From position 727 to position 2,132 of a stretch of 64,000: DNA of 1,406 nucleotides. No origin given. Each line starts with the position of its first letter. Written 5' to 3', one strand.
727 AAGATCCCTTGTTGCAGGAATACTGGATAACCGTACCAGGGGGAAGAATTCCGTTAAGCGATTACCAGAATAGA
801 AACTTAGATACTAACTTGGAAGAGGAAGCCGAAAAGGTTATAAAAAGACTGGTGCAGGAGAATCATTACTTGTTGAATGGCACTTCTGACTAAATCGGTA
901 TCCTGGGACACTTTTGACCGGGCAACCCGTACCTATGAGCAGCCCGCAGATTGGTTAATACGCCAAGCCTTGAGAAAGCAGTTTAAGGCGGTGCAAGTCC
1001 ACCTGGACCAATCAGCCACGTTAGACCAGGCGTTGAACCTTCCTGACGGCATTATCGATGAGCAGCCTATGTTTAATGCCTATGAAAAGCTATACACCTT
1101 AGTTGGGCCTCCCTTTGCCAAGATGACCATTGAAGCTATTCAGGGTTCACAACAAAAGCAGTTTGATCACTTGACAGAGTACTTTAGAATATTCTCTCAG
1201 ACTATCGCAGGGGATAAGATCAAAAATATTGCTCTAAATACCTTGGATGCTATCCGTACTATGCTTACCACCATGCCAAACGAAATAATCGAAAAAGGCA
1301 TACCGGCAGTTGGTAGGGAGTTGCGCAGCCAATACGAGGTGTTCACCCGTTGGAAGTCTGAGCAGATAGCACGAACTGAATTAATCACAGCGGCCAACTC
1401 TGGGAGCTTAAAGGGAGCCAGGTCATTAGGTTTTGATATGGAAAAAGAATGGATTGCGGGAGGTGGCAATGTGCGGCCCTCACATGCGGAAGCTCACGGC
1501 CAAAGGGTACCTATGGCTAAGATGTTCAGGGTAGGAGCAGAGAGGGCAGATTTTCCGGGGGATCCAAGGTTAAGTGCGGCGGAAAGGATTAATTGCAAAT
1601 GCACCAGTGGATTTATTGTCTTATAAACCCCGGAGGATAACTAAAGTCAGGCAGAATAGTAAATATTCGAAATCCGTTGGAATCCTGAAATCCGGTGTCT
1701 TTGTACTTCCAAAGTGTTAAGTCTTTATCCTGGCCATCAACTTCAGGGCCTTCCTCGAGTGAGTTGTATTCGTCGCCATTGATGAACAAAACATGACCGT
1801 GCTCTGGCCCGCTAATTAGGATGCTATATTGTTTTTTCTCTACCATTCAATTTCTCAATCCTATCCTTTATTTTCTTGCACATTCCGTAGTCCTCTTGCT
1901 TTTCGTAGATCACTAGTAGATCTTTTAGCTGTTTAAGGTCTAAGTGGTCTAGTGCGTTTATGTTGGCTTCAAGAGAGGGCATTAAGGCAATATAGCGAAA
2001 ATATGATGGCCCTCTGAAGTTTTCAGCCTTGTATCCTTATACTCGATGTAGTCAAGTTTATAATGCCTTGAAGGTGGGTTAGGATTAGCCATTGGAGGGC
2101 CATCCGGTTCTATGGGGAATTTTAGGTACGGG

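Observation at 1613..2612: Antisense, translationally coupled five-gene micro-operon (RHH-led) embedded in the prophage head module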

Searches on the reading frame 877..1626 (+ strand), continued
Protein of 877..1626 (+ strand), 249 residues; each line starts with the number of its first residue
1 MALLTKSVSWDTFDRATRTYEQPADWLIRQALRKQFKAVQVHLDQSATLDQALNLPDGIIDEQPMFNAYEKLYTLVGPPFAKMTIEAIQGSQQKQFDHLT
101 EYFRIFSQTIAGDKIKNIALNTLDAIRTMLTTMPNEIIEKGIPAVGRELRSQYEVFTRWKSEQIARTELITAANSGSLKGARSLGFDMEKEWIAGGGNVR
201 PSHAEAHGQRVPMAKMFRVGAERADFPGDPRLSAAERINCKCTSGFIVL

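Call 116: get_annotated_region(hit=H42, flank=2500)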
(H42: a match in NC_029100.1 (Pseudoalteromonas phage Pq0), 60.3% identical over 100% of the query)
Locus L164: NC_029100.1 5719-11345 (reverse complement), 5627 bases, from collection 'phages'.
description: Pseudoalteromonas phage Pq0, complete genome.
organism: Pseudoalteromonas phage Pq0 (NCBI taxid 1667322)
taxonomy: Viruses; Duplodnaviria; Heunggongvirae; Uroviricota; Caudoviricetes
host: Pseudoalteromonas sp. Bq0; source: -; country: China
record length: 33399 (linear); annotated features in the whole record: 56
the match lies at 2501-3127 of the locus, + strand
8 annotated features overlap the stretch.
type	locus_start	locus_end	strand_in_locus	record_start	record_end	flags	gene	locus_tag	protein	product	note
CDS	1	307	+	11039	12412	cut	-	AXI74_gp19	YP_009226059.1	terminase large subunit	-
CDS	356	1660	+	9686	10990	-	-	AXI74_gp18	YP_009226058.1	portal protein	Gene Transfer Agent portal protein ## ORFG03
CDS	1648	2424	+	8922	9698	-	-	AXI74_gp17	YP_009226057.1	head morphogenesis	Phage minor capsid protein #Fam0038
CDS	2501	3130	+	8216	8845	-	-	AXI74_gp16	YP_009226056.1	head maturation protease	Gene Transfer Agent prohead protease ## ORFG04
CDS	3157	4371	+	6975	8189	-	-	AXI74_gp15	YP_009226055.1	major capsid protein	Phage major capsid protein #Fam0024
CDS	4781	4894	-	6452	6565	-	-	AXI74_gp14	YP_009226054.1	hypothetical protein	-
CDS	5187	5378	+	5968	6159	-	-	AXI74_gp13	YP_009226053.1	hypothetical protein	-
CDS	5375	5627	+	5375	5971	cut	-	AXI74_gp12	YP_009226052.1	head-tail adaptor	-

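Call 117: get_annotated_region(hit=H44, flank=2500)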
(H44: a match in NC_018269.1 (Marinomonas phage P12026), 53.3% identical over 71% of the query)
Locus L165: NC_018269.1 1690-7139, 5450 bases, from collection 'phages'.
description: Marinomonas phage P12026, complete genome.
organism: Marinomonas phage P12026 (NCBI taxid 1176423)
taxonomy: Viruses; Duplodnaviria; Heunggongvirae; Uroviricota; Caudoviricetes
host: Marinomonas sp. IMCC12026; source: seawater; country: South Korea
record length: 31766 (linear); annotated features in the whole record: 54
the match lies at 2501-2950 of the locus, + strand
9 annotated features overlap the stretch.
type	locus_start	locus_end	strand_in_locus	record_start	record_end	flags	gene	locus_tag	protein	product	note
CDS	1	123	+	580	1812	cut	-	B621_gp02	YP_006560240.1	terminase large subunit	-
CDS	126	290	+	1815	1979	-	-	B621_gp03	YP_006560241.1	hypothetical protein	-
CDS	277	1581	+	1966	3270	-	-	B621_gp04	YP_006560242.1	portal protein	-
CDS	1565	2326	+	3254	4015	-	-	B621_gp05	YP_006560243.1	head morphogenesis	containing Phage Mu protein F like protein region; cl10072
CDS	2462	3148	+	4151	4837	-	-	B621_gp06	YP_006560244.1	head maturation protease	-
CDS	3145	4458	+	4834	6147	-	-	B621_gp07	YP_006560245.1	phage major capsid protein, HK97 family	-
CDS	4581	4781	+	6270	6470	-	-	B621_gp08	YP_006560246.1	hypothetical protein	-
CDS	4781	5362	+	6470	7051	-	-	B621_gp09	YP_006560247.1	head-tail adaptor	containing head-tail connector protein gp6 of Bacteriophage HK97; cl12049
CDS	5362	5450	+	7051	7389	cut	-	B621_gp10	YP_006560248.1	head closure Hc1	-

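Call 118: get_annotated_region(hit=H40, flank=2500)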
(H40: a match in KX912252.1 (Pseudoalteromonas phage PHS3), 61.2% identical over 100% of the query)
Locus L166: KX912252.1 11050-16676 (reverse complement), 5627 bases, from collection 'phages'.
description: Pseudoalteromonas phage PHS3, complete genome.
organism: Pseudoalteromonas phage PHS3 (NCBI taxid 1913111)
taxonomy: Viruses; Duplodnaviria; Heunggongvirae; Uroviricota; Caudoviricetes
host: Pseudoalteromonas marina DSM 17587; source: sea water; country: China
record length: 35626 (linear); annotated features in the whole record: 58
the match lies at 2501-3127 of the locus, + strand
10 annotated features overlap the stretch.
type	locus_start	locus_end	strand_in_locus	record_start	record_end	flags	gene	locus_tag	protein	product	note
CDS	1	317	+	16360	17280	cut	-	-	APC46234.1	putative DNA methylase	-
CDS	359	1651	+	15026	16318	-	-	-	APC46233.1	gene transfer agent portal protein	-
CDS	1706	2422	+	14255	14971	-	-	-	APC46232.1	minor capsid protein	-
CDS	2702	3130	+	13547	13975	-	-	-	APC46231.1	gene transfer agent prohead protease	-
CDS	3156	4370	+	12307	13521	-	-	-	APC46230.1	major capsid protein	-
CDS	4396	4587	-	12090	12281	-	-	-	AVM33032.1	hypothetical protein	-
CDS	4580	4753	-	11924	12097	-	-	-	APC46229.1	hypothetical protein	hypothetical protein AV949_gp21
CDS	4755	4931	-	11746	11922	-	-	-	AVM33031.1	hypothetical protein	-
CDS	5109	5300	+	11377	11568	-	-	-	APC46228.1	hypothetical protein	-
CDS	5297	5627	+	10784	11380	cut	-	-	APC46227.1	putative portal-tail connector protein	-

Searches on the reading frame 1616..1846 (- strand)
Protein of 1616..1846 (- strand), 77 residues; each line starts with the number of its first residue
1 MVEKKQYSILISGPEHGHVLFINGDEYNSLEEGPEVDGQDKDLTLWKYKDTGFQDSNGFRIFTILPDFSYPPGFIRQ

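Call 4: search_protein_families(library=pfam, proteins=[window:1616-1846:-], max_evalue=1)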
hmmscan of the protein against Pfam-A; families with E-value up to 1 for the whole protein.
window:1616-1846:- (77 aa): 1 family
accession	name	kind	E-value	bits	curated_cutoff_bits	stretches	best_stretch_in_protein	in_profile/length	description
PF25448.1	DUF7897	-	0.26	10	27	1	4-31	414-441/595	Domain of unknown function (DUF7897)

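Call 5: search_protein_families(library=phrogs, proteins=[window:1616-1846:-], max_evalue=1)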
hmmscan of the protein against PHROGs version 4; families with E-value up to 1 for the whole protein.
window:1616-1846:- (77 aa): 0 families

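Call 7: search_protein_families(library=padloc, proteins=[window:1616-1846:-], max_evalue=1)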
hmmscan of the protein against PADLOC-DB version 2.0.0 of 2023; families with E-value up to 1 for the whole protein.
window:1616-1846:- (77 aa): 0 families

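Call 8: search_protein_families(library=ncbifam, proteins=[window:1616-1846:-], max_evalue=1)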
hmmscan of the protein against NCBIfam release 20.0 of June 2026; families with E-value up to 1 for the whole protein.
window:1616-1846:- (77 aa): 0 families

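Call 10: find_encoding_contigs(protein=window:1616-1846:-, flank=10000, max_places=10)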
Protein window:1616-1846:- (77 aa): no gene with exactly this product is on record in the collection.

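Call 14: list_cluster_members(proteins=[P0001, window:1616-1846:-, window:1827-1982:-, window:2251-2448:-, window:2448-2612:-, window:2448-2621:-, window:877-1626:+, window:2722-3456:+])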
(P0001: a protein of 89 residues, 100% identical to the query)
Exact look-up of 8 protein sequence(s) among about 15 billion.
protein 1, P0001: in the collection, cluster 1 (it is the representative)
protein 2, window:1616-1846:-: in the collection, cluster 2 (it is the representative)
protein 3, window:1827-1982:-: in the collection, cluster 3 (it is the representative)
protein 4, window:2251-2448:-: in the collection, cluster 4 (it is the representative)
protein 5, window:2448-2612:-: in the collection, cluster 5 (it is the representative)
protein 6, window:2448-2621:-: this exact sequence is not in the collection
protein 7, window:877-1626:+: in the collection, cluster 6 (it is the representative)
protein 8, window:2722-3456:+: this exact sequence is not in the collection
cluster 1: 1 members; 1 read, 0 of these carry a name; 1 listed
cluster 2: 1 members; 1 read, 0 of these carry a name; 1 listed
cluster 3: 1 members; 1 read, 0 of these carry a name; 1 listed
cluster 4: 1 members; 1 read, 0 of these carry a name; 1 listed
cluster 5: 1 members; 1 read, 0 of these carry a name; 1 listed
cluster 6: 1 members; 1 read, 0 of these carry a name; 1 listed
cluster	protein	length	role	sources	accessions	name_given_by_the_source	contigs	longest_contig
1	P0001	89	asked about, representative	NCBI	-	-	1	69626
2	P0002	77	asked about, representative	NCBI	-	-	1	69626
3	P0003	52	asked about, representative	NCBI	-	-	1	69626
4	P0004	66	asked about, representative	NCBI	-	-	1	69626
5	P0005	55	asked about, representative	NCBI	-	-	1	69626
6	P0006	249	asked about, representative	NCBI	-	-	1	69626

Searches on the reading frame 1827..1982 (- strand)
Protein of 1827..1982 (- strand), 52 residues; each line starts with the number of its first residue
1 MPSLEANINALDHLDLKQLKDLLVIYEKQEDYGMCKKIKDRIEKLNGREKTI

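Call 4: search_protein_families(library=pfam, proteins=[window:1827-1982:-], max_evalue=1)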
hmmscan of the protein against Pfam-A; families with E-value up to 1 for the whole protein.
window:1827-1982:- (52 aa): 0 families

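Call 5: search_protein_families(library=phrogs, proteins=[window:1827-1982:-], max_evalue=1)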
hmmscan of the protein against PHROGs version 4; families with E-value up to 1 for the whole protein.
window:1827-1982:- (52 aa): 1 family
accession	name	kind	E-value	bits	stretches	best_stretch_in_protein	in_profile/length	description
phrog_35276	-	unknown function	0.2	12.8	1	2-48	12-58/75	-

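Call 7: search_protein_families(library=padloc, proteins=[window:1827-1982:-], max_evalue=1)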
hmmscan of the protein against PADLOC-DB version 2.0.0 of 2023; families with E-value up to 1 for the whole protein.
window:1827-1982:- (52 aa): 0 families

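Call 8: search_protein_families(library=ncbifam, proteins=[window:1827-1982:-], max_evalue=1)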
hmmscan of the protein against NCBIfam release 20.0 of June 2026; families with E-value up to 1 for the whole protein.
window:1827-1982:- (52 aa): 0 families

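Call 84: search_protein_families(library=pfam, proteins=[window:1827-1982:-], max_evalue=10)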
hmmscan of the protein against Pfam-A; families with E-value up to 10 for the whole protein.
window:1827-1982:- (52 aa): 0 families

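Call 126: search_solved_structures(query=window:1827-1982:-, max_evalue=10)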
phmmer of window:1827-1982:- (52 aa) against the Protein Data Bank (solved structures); distinct sequences matched with E-value up to 10: 1.
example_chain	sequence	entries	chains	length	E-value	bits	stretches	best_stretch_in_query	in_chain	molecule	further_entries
7obi_A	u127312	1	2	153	0.58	14.1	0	11-35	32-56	CTPR-rv4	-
